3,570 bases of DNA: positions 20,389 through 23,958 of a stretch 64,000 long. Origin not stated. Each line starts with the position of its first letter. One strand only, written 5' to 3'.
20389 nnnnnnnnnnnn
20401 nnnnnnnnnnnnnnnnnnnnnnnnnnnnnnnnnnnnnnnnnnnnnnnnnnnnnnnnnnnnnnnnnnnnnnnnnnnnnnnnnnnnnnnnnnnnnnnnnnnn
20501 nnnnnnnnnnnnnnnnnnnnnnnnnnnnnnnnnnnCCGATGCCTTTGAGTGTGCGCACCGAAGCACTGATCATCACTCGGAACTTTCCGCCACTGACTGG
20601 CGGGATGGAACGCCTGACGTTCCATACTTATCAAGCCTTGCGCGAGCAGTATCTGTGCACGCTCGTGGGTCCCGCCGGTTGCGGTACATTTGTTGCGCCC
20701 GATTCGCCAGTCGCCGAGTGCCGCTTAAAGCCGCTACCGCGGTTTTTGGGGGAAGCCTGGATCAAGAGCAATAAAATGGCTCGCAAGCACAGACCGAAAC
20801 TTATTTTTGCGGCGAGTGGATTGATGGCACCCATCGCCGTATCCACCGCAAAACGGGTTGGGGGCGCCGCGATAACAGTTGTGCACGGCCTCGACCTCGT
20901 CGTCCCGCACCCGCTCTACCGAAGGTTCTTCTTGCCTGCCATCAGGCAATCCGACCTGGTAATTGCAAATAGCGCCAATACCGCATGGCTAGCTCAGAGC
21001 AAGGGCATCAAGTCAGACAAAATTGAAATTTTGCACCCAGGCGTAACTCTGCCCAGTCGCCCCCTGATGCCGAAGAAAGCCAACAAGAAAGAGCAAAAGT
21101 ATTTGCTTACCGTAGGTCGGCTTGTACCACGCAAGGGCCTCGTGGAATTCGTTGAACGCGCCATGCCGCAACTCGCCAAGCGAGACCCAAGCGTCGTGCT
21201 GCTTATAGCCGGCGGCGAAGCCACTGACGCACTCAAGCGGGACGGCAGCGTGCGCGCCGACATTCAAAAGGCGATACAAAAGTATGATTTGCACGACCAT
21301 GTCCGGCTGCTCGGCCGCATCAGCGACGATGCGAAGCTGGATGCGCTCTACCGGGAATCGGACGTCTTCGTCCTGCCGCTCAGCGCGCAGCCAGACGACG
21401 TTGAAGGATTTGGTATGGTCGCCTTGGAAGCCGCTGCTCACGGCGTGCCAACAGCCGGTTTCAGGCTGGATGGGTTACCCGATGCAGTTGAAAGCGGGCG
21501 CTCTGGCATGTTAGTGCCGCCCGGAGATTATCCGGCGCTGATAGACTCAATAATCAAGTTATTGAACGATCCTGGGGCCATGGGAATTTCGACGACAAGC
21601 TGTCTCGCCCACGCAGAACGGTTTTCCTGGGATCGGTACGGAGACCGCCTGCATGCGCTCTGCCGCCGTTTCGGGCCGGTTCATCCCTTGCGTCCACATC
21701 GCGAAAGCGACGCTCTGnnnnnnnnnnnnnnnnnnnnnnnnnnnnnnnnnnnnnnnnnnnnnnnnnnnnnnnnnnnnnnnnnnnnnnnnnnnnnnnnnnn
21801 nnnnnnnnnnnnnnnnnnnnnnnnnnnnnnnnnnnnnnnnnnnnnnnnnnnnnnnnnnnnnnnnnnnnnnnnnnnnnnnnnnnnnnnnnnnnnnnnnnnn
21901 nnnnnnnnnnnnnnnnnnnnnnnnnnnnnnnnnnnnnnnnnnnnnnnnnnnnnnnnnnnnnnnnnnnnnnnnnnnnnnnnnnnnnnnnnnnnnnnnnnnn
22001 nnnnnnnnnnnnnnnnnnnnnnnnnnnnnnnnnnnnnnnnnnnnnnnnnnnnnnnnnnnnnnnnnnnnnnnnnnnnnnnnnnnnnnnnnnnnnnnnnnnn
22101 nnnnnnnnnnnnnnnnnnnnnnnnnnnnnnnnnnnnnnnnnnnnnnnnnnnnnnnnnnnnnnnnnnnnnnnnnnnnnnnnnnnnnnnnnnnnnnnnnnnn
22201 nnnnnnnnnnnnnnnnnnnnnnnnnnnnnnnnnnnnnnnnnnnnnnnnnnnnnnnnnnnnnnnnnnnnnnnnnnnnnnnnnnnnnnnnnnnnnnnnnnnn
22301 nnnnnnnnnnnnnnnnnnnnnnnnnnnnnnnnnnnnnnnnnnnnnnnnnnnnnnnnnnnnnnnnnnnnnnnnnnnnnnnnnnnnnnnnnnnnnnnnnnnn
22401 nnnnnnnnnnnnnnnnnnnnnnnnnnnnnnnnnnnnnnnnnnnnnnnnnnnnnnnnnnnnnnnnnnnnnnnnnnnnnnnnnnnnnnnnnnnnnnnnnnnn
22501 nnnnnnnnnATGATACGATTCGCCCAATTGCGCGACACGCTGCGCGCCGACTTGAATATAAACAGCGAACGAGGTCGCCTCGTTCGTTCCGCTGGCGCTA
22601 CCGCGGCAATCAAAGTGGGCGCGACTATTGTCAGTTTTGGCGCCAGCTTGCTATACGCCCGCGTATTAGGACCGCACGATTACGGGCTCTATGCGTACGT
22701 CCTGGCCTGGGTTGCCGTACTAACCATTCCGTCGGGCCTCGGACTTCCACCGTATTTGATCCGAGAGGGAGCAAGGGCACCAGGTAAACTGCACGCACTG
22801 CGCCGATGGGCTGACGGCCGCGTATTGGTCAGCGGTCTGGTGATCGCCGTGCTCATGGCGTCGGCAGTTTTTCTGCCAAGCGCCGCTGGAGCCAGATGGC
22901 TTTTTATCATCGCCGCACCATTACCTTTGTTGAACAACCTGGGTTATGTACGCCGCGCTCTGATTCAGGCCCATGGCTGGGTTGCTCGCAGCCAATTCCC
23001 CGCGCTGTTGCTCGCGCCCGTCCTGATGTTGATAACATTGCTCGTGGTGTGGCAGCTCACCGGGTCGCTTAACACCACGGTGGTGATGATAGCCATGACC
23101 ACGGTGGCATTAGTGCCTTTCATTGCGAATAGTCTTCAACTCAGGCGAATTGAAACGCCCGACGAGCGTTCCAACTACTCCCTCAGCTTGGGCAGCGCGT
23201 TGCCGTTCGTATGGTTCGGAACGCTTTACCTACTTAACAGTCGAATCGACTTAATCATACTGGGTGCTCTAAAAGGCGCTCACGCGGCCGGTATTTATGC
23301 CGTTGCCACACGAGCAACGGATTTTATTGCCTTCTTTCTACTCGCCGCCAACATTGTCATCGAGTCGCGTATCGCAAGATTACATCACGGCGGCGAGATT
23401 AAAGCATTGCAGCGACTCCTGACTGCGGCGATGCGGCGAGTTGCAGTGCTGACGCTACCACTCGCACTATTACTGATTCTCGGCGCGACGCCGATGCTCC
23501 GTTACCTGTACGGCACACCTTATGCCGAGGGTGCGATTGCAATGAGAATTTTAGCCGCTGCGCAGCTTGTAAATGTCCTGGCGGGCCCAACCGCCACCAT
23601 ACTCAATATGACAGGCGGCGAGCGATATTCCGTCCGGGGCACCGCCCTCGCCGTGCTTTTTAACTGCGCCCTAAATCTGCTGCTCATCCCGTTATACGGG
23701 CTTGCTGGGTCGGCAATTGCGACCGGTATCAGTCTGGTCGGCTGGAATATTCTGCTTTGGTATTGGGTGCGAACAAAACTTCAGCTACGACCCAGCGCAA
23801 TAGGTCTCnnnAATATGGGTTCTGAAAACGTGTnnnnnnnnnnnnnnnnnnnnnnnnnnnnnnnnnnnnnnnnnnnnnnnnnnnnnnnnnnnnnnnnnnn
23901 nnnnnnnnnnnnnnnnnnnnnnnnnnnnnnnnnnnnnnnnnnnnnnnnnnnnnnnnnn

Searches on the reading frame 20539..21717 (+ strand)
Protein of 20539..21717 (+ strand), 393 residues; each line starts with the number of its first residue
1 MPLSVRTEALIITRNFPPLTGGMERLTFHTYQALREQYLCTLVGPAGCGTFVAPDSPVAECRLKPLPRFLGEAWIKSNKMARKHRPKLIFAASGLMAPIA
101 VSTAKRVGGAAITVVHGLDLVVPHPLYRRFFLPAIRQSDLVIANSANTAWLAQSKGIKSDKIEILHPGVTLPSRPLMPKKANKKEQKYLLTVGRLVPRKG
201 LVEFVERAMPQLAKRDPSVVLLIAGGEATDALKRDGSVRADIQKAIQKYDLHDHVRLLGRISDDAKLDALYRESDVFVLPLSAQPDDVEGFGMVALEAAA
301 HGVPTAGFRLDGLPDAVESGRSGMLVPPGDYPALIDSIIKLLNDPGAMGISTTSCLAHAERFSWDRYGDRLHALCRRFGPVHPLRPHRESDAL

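Call 74: search_protein_families(library=pfam, proteins=[window:20539-21717:+], max_evalue=0.00001)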
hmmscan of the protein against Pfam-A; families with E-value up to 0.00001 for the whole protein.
window:20539-21717:+ (393 aa): 5 families
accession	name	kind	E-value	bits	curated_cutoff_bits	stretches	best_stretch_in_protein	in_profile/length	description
PF00534.26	Glycos_transf_1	-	7.3e-34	117.2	26.4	1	178-345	7-159/172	Glycosyl transferases group 1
PF13692.12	Glyco_trans_1_4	-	5e-30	105.1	27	1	187-344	2-142/142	Glycosyl transferases group 1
PF13439.12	Glyco_transf_4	-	3.6e-14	53.6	28.5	1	21-170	2-167/170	Glycosyltransferase Family 4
PF20706.3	GT4-conflict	-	2.7e-11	43.5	26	1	157-305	169-308/385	Family 4 Glycosyltransferase in conflict systems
PF13579.12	Glyco_trans_4_4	-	4.9e-07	30.7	29.7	1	21-168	1-158/158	Glycosyl transferase 4-like domain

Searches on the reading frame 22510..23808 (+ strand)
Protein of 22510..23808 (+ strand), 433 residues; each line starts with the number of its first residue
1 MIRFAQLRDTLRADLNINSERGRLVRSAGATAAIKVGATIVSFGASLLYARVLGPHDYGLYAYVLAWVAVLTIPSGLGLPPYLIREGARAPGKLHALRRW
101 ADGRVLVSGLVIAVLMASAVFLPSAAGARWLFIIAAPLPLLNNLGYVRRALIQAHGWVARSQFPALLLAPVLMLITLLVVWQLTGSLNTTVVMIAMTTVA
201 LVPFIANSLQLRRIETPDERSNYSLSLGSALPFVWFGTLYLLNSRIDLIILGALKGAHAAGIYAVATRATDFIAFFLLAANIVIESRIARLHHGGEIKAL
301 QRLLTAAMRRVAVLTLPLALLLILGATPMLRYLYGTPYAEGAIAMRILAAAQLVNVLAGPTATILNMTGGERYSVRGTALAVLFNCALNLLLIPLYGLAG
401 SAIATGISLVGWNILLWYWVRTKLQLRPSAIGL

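Call 74: search_protein_families(library=pfam, proteins=[window:22510-23808:+], max_evalue=0.00001)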
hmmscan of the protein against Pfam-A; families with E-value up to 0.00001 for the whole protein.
window:22510-23808:+ (433 aa): 4 families
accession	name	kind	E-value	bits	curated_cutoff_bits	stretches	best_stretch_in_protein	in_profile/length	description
PF01943.22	Polysacc_synt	-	5.5e-15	56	28.2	1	25-278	2-259/274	Polysaccharide biosynthesis protein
PF13440.11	Polysacc_synt_3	-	7.7e-13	48.8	23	1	50-340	3-290/293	Polysaccharide biosynthesis protein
PF01554.23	MatE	-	3.6e-06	27.2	24.9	1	243-390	12-160/161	MatE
PF03023.19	MurJ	-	7.5e-06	25.2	27.4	0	158-427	127-406/451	Lipid II flippase MurJ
